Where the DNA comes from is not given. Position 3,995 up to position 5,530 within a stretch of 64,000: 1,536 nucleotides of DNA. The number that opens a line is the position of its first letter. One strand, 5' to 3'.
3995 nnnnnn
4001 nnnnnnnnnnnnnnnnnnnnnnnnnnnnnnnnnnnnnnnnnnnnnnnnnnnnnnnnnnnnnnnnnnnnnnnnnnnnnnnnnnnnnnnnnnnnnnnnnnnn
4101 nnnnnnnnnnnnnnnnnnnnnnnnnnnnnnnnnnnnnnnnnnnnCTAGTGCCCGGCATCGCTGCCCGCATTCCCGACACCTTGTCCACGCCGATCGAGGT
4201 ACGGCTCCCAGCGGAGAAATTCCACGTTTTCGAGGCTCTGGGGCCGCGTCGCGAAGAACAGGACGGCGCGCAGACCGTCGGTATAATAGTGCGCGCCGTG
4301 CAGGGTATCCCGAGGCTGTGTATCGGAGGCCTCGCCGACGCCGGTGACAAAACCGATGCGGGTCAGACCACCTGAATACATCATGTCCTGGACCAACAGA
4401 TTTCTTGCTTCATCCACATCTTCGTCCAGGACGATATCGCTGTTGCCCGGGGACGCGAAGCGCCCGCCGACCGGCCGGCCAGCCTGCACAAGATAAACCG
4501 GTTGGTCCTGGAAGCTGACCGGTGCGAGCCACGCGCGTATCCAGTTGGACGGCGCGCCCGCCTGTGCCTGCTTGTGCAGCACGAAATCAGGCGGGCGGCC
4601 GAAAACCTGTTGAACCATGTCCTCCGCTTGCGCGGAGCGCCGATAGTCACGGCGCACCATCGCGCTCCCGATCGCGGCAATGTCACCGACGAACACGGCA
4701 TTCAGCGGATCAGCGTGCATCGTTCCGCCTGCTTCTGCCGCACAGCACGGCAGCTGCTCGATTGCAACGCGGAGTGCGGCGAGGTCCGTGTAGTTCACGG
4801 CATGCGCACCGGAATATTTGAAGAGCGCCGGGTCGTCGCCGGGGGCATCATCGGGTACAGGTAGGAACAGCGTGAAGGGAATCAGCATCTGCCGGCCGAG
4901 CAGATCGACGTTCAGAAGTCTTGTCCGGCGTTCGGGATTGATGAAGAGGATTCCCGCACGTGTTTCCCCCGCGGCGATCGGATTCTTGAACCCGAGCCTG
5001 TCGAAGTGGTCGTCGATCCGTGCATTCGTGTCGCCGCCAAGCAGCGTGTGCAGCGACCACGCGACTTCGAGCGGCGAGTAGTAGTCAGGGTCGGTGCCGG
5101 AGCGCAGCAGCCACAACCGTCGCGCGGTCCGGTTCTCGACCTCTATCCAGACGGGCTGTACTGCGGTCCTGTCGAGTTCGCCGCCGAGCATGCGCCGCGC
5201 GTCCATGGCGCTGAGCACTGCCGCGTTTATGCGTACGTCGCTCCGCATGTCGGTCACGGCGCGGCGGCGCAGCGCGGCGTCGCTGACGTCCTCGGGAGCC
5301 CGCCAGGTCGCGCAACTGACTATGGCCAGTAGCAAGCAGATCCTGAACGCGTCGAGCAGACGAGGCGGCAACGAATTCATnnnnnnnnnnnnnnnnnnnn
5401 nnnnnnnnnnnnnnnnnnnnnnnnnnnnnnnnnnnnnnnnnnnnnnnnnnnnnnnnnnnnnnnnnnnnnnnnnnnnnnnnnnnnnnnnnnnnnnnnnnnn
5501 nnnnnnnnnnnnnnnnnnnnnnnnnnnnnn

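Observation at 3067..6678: Uncharacterised three-lipoprotein operon: two LssY_C-domain paralogs plus a lipase-like alpha/beta hydrolase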

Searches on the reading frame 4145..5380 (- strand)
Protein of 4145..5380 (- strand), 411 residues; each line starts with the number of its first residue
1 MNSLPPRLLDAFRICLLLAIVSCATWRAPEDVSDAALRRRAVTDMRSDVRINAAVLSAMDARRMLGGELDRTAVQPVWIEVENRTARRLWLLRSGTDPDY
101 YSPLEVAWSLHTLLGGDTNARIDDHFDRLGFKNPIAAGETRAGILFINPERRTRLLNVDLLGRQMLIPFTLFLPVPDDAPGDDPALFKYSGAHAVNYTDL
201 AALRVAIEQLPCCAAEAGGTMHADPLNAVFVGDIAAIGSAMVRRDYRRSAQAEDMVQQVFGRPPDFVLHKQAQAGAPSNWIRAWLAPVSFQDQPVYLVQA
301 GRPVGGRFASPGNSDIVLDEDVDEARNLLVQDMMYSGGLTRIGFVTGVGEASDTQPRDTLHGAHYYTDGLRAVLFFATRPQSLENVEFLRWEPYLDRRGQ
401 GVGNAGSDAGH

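Call 3: search_protein_families(library=pfam, proteins=[window:4145-5380:-], max_evalue=0.1)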
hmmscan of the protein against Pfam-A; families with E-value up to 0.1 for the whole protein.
window:4145-5380:- (411 aa): 1 family
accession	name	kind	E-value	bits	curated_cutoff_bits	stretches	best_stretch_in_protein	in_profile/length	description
PF14067.11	LssY_C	-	6.2e-11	42.7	25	1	259-369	73-186/188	LssY C-terminus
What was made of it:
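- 4145..5380 (-): P2: a 411-aa predicted lipoprotein (Cys23) and paralog of P1. Its LssY_C domain is degenerate: ASWPDI replaces RRHDTH at the six key positions. Partial LssY_C match, E 6.2e-11 (call 3).
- On Pfam LssY_C (PF14067): P2 scores 42.7 bits over residues 259-369, a partial match (call 3).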

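Call 4: search_protein_families(library=ncbifam, proteins=[window:4145-5380:-], max_evalue=0.1)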
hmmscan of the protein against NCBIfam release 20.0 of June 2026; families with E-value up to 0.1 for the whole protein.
window:4145-5380:- (411 aa): 0 families

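Call 14: find_homologous_proteins(query=window:4145-5380:-)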
Query window:4145-5380:- (411 aa): 965 proteins with E <= 0.001 among 8000 candidates; the best 120 are listed.
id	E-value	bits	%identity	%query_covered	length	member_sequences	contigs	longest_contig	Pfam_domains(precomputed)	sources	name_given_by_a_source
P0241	3.2e-266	901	100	96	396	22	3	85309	PF14067.12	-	-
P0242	3.8e-257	871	92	100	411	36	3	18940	PF14067.12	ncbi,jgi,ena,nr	ncbi:MAG TPA: LssY C-terminal domain-containing protein [Acetobacteraceae bacterium]|jgi:hypothetica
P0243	1.2e-223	760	85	96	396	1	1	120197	PF14067.12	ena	-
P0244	4.3e-185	633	69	100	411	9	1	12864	PF14067.12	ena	-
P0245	8.6e-185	632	69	100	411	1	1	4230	PF14067.12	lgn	-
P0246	3.6e-176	604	67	97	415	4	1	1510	PF14067.12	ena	-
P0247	5.0e-176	604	67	97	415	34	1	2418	PF14067.12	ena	-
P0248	2.3e-175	601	66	99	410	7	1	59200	PF14067.12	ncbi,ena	-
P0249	2.7e-175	601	67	99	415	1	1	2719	PF14067.12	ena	-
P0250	5.2e-175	600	65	100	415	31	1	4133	PF14067.12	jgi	jgi:hypothetical protein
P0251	5.8e-175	600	65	100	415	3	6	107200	PF14067.12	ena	-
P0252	1.5e-174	599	67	100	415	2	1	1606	PF14067.12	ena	-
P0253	1.9e-174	598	67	97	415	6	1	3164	PF14067.12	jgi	jgi:hypothetical protein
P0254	2.2e-174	598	65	100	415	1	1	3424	PF14067.12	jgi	jgi:hypothetical protein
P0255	4.0e-173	594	65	97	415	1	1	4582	PF14067.12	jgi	jgi:LssY C-terminus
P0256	4.5e-173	594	67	97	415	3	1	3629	PF14067.12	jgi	jgi:hypothetical protein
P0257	6.1e-173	593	67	98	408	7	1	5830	PF14067.12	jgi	jgi:hypothetical protein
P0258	3.7e-172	591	64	100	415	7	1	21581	PF14067.12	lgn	-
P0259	5.6e-171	587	64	100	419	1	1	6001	PF14067.12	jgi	jgi:hypothetical protein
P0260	1.7e-170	585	64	100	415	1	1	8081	PF14067.12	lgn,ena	-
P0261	2.1e-170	585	66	100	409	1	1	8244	PF14067.12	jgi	jgi:hypothetical protein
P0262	2.7e-170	585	66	98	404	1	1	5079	PF14067.12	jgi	jgi:hypothetical protein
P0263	6.0e-170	584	66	96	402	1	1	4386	PF14067.12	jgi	jgi:hypothetical protein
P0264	8.6e-170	583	65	97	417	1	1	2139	PF14067.12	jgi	-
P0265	8.5e-168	576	67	93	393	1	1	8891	PF14067.12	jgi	jgi:hypothetical protein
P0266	8.6e-167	573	65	98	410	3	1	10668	PF14067.12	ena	-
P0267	1.1e-166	573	64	96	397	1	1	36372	PF14067.12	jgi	jgi:LssY C-terminus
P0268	2.3e-166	572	64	100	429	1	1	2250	PF14067.12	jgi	jgi:hypothetical protein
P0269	6.4e-166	570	65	93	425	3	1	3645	PF14067.12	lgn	-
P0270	3.3e-165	568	66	93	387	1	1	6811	PF14067.12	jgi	jgi:hypothetical protein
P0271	1.2e-164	566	66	92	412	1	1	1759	PF14067.12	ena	-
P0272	2.4e-164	565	64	96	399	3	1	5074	PF14067.12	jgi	jgi:hypothetical protein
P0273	2.5e-164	565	64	93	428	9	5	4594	PF14067.12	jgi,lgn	jgi:hypothetical protein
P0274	5.4e-164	564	66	93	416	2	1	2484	PF14067.12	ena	-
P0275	5.8e-164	564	64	96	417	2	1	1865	PF14067.12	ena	-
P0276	8.1e-163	560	65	92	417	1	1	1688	PF14067.12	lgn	-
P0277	8.4e-163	560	63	97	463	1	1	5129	PF14067.12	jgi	jgi:hypothetical protein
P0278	1.9e-162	559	64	93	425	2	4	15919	PF14067.12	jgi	jgi:hypothetical protein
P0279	4.3e-162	558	69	88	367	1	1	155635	PF14067.12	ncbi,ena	-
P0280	6.6e-162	557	63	96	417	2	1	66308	PF14067.12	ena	-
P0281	9.1e-162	557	65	94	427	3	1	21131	PF14067.12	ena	-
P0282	3.0e-161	555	63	93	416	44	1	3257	PF14067.12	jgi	-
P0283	3.6e-161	555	65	93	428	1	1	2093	PF14067.12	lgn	-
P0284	4.8e-161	554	65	93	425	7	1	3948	PF14067.12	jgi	jgi:hypothetical protein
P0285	3.8e-160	551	61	95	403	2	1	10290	PF14067.12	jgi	jgi:hypothetical protein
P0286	2.1e-159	549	64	94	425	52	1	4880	PF14067.12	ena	-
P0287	2.6e-159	549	63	95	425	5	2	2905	PF14067.12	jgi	-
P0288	3.5e-159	548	60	97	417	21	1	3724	PF14067.12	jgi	jgi:hypothetical protein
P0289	3.6e-159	548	63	94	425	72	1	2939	PF14067.12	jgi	jgi:hypothetical protein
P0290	1.3e-158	546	62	92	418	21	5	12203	PF14067.12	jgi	-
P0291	1.9e-158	546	63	94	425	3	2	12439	PF14067.12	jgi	jgi:hypothetical protein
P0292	2.9e-158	545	61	97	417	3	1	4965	PF14067.12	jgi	jgi:hypothetical protein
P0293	4.5e-158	544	61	96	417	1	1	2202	PF14067.12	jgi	-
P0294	7.3e-158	544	64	95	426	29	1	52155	PF14067.12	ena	-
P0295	8.8e-158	543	64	92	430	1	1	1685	PF14067.12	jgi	jgi:hypothetical protein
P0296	1.2e-157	543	66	91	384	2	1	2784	PF14067.12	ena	-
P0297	2.2e-157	542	63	91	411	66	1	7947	PF14067.12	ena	-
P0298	3.8e-157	541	62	97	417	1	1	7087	PF14067.12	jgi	jgi:hypothetical protein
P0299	6.8e-157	541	61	95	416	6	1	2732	PF14067.12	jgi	jgi:LssY-like putative type I secretion system component LssY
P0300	1.3e-156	540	63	96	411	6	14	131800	PF14067.12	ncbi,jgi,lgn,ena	jgi:hypothetical protein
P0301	1.6e-156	539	62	95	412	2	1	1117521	PF14067.12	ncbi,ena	-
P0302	5.7e-156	538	65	90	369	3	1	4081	PF14067.12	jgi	jgi:hypothetical protein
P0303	1.4e-155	536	59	97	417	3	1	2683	PF14067.12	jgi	jgi:hypothetical protein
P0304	2.3e-155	536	67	85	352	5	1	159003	PF14067.12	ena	-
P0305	4.5e-155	535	61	97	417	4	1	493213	PF14067.12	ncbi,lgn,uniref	ncbi:hypothetical protein P3T23_001987 [Paraburkholderia sp. GAS448]|uniref:LssY C-terminal domain-c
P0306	7.1e-155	534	63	91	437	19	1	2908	PF14067.12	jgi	-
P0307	8.7e-155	534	62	96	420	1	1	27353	PF14067.12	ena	-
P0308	8.7e-155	534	60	96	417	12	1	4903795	PF14067.12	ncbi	ncbi:LssY C-terminal domain-containing protein [Cupriavidus basilensis]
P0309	1.0e-154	533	63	94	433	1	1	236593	PF14067.12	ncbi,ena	-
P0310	1.2e-154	533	60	97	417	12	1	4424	PF14067.12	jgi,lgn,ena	jgi:hypothetical protein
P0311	1.5e-154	533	62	95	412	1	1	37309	PF14067.12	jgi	jgi:hypothetical protein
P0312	1.9e-154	533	62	93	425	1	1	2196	PF14067.12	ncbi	-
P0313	2.4e-154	532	63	90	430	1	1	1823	PF14067.12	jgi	jgi:hypothetical protein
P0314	3.8e-154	532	59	96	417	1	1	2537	PF14067.12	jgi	jgi:hypothetical protein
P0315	4.2e-154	531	62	91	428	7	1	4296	PF14067.12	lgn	-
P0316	5.1e-154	531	61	98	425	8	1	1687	PF14067.12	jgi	-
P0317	6.9e-154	531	63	94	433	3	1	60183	PF14067.12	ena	-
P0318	9.1e-154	530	65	90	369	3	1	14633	PF14067.12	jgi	jgi:hypothetical protein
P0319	9.5e-154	530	61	93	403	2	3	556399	PF14067.12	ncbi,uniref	ncbi:LssY C-terminal domain-containing protein [Cupriavidus sp. 2TAF22]|uniref:LssY C-terminal domai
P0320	1.2e-153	530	65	89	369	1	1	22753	PF14067.12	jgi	jgi:hypothetical protein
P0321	1.9e-153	529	61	94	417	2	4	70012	PF14067.12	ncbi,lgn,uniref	ncbi:LssY C-terminal domain-containing protein [Cupriavidus sp. 2MCAB6]|uniref:LssY C-terminal domai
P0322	2.8e-153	529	60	94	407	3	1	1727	PF14067.12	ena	-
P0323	3.0e-153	529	62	92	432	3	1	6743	PF14067.12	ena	-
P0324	3.4e-153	528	67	84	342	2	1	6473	PF14067.12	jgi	jgi:hypothetical protein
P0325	8.8e-153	527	61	95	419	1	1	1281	PF14067.12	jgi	jgi:hypothetical protein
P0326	9.7e-153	527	59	96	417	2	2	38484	PF14067.12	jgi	jgi:LssY C-terminus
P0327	2.2e-152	526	62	95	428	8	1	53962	PF14067.12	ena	-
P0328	2.3e-152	526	60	96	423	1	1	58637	PF14067.12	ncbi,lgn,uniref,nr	ncbi:LssY C-terminal domain-containing protein [Cupriavidus sp. IK-TO18]|uniref:LssY C-terminal doma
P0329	2.4e-152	526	60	94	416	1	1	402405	PF14067.12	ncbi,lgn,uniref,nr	ncbi:LssY C-terminal domain-containing protein [Burkholderia sp. Ac-20365]|uniref:LssY C-terminal do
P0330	3.4e-152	525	61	93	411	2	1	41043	PF14067.12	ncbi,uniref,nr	ncbi:LssY C-terminal domain-containing protein [Azospirillum sp. TSO22-1]|uniref:LssY C-terminal dom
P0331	3.7e-152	525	63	95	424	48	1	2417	PF14067.12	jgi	jgi:hypothetical protein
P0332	4.3e-152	525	64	89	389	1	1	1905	PF14067.12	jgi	jgi:hypothetical protein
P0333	9.3e-152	524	59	97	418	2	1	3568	PF14067.12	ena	-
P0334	2.9e-151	522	61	95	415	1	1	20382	PF14067.12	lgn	-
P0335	4.0e-151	522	62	94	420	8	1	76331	PF14067.12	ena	-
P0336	4.2e-151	521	61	94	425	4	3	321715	PF14067.12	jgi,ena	jgi:hypothetical protein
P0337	6.7e-151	521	59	94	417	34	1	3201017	PF14067.12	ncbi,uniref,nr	ncbi:LssY C-terminal domain-containing protein [Paraburkholderia terrae]|uniref:LssY C-terminal doma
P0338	9.1e-151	520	60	94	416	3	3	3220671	PF14067.12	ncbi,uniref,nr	ncbi:LssY C-terminal domain-containing protein [Paraburkholderia azotifigens]|uniref:LssY C-terminal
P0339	9.2e-151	520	57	99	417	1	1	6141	PF14067.12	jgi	-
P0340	9.6e-151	520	57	100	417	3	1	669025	PF14067.12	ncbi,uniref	ncbi:LssY C-terminal domain-containing protein [Paraburkholderia caledonica]|uniref:LssY C-terminal 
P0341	1.0e-150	520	61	94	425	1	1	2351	PF14067.12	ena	-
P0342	1.0e-150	520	59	96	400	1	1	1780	PF14067.12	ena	-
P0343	1.3e-150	520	59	96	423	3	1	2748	PF14067.12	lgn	-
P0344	1.3e-150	520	58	96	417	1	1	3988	PF14067.12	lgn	-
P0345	2.4e-150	519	58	97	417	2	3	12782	PF14067.12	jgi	jgi:hypothetical protein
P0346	2.9e-150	519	62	91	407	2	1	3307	PF14067.12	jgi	-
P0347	3.2e-150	519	57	97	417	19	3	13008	PF14067.12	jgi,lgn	jgi:LssY C-terminus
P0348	3.8e-150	518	59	94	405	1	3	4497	PF14067.12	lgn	-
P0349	3.9e-150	518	58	97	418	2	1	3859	PF14067.12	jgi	jgi:hypothetical protein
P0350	4.0e-150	518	57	100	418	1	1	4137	PF14067.12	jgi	jgi:hypothetical protein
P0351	4.4e-150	518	57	97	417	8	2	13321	PF14067.12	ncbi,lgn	-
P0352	5.8e-150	518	57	97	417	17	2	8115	PF14067.12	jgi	jgi:hypothetical protein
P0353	7.8e-150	517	60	94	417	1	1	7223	PF14067.12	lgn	-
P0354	8.0e-150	517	58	94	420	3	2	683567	PF14067.12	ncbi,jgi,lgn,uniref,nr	ncbi:LssY C-terminal domain-containing protein [Paraburkholderia metrosideri]|uniref:LssY-like C-ter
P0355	1.1e-149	517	58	96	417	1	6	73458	PF14067.12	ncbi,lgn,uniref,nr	ncbi:LssY C-terminal domain-containing protein [Paraburkholderia domus]|uniref:LssY C-terminal domai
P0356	1.2e-149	517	57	97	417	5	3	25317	PF14067.12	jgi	jgi:hypothetical protein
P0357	1.4e-149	516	58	96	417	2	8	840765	PF14067.12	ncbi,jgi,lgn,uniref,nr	ncbi:hypothetical protein R69927_00785 [Paraburkholderia domus]|jgi:hypothetical protein|uniref:LssY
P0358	1.7e-149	516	58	93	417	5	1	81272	PF14067.12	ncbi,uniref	ncbi:LssY C-terminal domain-containing protein [Paraburkholderia sp. JHI2823]|uniref:LssY C-terminal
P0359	2.3e-149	516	62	92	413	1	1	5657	PF14067.12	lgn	-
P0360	3.2e-149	515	60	96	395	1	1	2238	PF14067.12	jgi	jgi:hypothetical protein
